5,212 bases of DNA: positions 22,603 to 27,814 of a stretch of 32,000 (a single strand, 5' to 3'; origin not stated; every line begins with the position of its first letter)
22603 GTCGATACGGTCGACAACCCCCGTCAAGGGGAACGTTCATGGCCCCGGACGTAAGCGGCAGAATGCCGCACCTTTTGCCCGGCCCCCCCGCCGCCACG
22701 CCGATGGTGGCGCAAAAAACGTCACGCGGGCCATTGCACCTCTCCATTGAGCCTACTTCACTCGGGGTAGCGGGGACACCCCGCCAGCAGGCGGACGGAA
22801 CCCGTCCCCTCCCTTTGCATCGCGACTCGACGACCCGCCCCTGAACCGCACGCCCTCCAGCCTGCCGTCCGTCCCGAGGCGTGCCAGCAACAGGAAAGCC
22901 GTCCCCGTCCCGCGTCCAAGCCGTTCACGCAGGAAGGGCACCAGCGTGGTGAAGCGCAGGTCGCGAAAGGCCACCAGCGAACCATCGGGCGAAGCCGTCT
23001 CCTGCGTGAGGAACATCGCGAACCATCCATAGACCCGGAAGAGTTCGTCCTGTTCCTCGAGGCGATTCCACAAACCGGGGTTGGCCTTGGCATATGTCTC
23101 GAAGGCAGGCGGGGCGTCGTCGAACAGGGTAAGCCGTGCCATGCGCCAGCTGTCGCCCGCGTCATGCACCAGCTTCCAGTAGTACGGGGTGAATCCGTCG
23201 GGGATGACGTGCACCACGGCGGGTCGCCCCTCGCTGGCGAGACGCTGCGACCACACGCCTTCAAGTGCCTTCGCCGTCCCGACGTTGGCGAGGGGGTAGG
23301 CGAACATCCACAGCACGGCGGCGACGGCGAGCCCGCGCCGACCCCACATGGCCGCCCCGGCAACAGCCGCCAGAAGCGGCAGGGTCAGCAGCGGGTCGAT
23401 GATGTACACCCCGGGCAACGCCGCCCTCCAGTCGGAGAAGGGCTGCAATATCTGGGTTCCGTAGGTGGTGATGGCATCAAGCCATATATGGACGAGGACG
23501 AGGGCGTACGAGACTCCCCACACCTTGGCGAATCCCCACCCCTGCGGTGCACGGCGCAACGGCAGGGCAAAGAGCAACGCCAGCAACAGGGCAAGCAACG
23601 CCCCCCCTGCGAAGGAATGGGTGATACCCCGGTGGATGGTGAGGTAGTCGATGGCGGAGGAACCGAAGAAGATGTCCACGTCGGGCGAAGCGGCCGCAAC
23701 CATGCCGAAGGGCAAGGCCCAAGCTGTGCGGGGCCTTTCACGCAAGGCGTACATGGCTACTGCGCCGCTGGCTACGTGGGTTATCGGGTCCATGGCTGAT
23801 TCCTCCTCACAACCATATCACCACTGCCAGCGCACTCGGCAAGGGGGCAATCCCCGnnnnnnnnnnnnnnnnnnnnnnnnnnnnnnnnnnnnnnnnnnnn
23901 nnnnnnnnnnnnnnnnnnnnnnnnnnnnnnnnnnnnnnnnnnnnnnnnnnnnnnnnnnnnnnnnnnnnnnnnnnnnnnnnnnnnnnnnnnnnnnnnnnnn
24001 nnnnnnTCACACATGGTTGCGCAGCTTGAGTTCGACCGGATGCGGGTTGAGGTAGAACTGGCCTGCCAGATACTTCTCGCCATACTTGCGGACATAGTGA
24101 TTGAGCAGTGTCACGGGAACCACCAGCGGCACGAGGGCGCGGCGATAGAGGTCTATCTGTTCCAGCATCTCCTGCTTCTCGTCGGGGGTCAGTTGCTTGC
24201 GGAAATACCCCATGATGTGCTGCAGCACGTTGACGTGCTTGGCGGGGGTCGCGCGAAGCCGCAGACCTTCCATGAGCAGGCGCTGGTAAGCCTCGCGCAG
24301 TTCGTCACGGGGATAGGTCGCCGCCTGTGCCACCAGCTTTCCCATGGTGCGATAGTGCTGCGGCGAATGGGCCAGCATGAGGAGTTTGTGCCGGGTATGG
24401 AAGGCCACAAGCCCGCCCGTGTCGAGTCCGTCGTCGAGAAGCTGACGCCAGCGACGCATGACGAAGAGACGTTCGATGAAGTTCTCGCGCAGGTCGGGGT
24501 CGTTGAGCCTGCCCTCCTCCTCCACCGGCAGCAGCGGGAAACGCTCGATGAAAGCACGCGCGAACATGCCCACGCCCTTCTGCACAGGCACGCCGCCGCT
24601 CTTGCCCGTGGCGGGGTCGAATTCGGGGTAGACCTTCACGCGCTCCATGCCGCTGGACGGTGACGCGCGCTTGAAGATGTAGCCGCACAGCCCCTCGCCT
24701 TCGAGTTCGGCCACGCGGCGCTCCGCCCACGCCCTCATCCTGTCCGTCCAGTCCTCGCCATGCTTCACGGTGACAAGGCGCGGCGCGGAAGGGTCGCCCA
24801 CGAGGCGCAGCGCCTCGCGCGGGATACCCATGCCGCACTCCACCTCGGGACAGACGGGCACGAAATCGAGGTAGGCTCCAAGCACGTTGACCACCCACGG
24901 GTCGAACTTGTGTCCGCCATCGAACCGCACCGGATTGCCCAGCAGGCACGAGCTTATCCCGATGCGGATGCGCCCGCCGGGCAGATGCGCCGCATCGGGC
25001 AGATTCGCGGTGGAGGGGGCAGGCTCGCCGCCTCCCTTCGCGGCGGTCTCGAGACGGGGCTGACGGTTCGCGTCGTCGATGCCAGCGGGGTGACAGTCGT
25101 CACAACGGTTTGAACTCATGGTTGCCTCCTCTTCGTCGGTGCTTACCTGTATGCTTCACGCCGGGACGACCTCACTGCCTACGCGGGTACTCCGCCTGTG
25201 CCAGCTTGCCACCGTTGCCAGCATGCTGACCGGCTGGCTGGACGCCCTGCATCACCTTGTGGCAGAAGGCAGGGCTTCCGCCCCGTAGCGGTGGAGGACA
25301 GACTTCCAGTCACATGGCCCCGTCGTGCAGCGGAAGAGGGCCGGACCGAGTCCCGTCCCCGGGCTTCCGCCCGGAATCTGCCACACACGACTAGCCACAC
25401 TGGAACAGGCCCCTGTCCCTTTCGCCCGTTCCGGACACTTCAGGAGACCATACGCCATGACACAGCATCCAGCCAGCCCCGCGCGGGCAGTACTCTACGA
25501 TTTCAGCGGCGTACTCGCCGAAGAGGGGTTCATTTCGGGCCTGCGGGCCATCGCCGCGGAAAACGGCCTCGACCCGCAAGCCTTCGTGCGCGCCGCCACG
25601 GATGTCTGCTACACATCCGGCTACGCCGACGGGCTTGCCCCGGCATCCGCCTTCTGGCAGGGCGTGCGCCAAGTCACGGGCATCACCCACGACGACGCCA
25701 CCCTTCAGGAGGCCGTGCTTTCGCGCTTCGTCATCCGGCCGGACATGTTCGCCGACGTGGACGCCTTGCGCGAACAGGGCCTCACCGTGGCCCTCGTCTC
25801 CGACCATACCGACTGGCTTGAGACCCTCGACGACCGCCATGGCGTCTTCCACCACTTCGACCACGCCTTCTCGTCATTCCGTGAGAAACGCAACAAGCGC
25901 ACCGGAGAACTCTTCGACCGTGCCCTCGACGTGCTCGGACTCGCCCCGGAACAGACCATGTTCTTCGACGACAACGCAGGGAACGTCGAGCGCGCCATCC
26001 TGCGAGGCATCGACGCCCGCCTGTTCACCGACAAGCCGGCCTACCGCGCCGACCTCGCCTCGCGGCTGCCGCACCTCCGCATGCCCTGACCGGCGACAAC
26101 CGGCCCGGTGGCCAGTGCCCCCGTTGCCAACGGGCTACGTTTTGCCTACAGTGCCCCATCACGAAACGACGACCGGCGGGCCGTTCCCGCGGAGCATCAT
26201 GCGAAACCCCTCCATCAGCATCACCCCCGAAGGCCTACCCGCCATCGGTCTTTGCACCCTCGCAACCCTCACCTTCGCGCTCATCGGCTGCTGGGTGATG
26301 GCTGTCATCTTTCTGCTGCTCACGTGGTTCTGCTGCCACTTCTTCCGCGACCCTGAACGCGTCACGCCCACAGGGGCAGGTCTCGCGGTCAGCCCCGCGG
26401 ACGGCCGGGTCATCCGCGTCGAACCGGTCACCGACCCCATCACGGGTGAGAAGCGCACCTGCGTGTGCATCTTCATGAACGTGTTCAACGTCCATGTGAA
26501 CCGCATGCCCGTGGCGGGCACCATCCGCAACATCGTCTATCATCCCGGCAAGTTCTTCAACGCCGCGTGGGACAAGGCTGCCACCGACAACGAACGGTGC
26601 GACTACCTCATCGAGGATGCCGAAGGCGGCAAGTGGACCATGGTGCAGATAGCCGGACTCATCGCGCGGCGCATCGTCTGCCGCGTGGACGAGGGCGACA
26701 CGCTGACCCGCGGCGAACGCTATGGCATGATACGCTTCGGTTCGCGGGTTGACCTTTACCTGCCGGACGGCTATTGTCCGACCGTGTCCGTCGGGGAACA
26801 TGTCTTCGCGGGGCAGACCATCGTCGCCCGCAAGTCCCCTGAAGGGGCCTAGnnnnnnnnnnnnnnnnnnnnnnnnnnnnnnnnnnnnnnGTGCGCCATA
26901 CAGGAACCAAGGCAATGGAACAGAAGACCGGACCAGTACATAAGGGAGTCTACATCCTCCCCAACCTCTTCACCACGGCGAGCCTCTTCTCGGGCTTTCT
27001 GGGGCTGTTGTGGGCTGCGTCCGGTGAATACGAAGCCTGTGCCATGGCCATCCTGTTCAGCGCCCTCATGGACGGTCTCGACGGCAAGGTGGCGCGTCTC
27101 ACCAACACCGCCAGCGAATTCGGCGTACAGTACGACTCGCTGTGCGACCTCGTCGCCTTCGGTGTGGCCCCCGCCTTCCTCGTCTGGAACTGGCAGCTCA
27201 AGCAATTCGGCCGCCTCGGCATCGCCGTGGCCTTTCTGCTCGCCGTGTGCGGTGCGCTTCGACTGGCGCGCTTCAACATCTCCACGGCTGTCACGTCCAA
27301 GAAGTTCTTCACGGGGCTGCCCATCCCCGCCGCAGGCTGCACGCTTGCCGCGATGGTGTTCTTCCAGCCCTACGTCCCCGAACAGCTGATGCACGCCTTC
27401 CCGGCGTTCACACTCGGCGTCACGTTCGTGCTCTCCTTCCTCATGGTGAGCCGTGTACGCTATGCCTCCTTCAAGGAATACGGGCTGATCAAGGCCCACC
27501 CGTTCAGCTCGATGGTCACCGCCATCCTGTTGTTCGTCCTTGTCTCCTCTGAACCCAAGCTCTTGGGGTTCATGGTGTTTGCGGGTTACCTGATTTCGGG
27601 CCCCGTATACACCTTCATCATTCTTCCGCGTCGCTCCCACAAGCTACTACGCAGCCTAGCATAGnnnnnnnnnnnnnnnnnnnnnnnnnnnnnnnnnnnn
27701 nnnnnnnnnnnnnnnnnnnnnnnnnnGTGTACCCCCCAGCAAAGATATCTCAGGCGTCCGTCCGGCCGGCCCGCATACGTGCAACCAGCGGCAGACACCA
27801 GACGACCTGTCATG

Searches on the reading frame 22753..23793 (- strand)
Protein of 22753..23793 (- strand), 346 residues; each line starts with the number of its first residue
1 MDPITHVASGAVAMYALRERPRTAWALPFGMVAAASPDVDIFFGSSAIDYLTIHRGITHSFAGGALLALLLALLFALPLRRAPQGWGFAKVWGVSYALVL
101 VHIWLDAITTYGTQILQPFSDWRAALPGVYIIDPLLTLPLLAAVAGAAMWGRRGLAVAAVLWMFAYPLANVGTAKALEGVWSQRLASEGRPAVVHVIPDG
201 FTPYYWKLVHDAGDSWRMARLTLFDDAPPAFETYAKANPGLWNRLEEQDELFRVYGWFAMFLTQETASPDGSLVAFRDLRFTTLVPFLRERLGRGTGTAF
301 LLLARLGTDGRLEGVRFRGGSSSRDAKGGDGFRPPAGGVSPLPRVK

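Call 7: search_protein_families(library=pfam, proteins=[window:22753-23793:-], max_evalue=0.001)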
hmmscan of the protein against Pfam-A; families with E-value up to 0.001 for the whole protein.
window:22753-23793:- (346 aa): 1 family
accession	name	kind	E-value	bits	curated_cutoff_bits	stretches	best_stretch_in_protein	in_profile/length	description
PF04307.19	YdjM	-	2.1e-34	119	29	1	1-169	1-168/176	YdjM inner membrane protein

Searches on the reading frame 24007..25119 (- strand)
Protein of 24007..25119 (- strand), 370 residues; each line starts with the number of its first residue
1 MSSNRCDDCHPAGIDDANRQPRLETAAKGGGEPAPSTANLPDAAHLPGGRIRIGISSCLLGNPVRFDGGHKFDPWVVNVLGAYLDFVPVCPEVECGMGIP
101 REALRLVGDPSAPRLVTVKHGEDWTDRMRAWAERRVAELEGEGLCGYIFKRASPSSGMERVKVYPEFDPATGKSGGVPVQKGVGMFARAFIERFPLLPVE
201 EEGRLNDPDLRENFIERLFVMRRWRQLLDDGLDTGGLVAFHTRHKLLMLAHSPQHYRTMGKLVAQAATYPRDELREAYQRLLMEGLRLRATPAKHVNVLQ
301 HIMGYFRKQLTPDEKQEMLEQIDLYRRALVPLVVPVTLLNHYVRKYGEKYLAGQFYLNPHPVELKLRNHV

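Call 7: search_protein_families(library=pfam, proteins=[window:24007-25119:-], max_evalue=0.001)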
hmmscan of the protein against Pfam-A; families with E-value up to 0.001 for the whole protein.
window:24007-25119:- (370 aa): 2 families
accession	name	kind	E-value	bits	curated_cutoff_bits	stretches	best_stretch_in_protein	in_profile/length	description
PF08349.16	DUF1722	-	1.5e-46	157.8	22.5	1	245-361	1-117/117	Protein of unknown function (DUF1722)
PF04463.17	2-thiour_desulf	-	2.2e-39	135.1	34.7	1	53-202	1-141/141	2-thiouracil desulfurase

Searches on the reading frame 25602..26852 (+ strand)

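Call 7: search_protein_families(library=pfam, proteins=[window:25602-26852:+], max_evalue=0.001)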
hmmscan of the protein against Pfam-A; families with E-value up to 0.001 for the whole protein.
window:25602-26852:+ (416 aa): 1 family
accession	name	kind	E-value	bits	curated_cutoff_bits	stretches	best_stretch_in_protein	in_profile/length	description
PF02666.20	PS_Dcarbxylase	-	1.6e-47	162.2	22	1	241-409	2-198/198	Phosphatidylserine decarboxylase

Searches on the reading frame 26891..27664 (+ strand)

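Call 7: search_protein_families(library=pfam, proteins=[window:26891-27664:+], max_evalue=0.001)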
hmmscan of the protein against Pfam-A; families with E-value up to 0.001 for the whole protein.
window:26891-27664:+ (257 aa): 1 family
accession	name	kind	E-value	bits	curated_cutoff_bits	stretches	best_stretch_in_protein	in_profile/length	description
PF01066.26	CDP-OH_P_transf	-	2.1e-20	74.1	22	1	22-172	2-144/152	CDP-alcohol phosphatidyltransferase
